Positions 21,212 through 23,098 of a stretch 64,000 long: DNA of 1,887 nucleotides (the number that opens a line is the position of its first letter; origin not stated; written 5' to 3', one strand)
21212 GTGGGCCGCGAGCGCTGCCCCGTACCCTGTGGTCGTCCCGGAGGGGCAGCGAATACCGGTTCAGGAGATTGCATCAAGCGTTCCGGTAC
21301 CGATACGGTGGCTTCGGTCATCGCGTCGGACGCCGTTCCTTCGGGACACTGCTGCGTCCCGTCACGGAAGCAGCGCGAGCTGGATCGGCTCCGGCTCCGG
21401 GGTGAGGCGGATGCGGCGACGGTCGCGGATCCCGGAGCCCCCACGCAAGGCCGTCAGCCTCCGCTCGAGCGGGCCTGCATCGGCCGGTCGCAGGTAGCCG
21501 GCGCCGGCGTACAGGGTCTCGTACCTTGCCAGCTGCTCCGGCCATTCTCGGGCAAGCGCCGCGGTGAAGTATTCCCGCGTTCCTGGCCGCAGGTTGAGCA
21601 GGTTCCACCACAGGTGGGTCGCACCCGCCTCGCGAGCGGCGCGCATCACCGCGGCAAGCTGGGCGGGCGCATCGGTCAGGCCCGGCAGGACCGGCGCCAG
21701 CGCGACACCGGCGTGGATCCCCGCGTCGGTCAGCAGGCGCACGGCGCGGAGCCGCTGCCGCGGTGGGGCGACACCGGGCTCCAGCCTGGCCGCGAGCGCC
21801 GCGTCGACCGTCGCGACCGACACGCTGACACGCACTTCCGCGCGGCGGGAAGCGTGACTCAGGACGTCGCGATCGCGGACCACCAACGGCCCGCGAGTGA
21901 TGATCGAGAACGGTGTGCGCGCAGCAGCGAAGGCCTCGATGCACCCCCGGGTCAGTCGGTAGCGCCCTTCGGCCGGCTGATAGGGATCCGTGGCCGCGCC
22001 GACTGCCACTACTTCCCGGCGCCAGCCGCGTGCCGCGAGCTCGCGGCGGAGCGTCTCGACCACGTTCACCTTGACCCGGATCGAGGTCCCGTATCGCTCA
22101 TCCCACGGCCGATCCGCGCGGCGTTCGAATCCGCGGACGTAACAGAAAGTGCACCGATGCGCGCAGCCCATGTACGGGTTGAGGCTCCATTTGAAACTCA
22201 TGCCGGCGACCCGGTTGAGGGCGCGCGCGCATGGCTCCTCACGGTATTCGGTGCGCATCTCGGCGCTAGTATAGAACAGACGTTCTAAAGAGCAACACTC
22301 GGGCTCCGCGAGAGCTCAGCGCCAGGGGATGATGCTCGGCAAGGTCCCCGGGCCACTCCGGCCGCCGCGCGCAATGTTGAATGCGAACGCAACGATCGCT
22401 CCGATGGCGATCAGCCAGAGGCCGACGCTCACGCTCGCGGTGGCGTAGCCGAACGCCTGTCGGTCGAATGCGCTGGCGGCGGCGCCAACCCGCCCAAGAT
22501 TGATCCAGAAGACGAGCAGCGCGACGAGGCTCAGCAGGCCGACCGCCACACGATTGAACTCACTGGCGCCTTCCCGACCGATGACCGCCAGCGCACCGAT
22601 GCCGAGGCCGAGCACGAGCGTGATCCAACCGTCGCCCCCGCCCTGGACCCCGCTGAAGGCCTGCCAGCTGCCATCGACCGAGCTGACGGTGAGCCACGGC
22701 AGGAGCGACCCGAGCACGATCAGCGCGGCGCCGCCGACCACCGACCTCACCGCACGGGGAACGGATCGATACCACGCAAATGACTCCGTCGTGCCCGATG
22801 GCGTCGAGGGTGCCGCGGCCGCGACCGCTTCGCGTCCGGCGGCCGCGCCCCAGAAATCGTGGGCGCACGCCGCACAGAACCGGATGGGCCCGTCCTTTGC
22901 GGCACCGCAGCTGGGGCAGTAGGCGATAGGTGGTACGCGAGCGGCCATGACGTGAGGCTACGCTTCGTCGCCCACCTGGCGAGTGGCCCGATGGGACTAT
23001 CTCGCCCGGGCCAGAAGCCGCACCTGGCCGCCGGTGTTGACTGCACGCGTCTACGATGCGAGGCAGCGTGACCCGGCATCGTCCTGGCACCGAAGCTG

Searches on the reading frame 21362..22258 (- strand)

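Call 57: search_protein_families(library=pfam, proteins=[window:21362-22258:-], max_evalue=0.01)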
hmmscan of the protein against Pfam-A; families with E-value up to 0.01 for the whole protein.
window:21362-22258:- (298 aa): 1 family
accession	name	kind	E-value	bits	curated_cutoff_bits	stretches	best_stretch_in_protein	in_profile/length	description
PF04055.27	Radical_SAM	-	1.1e-15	58.6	29.5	1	27-198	2-158/166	Radical SAM superfamily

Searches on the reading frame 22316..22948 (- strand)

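Call 57: search_protein_families(library=pfam, proteins=[window:22316-22948:-], max_evalue=0.01)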
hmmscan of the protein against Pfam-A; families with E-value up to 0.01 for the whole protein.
window:22316-22948:- (210 aa): 1 family
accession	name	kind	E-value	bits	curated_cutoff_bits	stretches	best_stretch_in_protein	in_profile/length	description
PF24463.1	DUF7577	-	0.0033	17.4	28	1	10-30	4-24/27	Domain of unknown function (DUF7577)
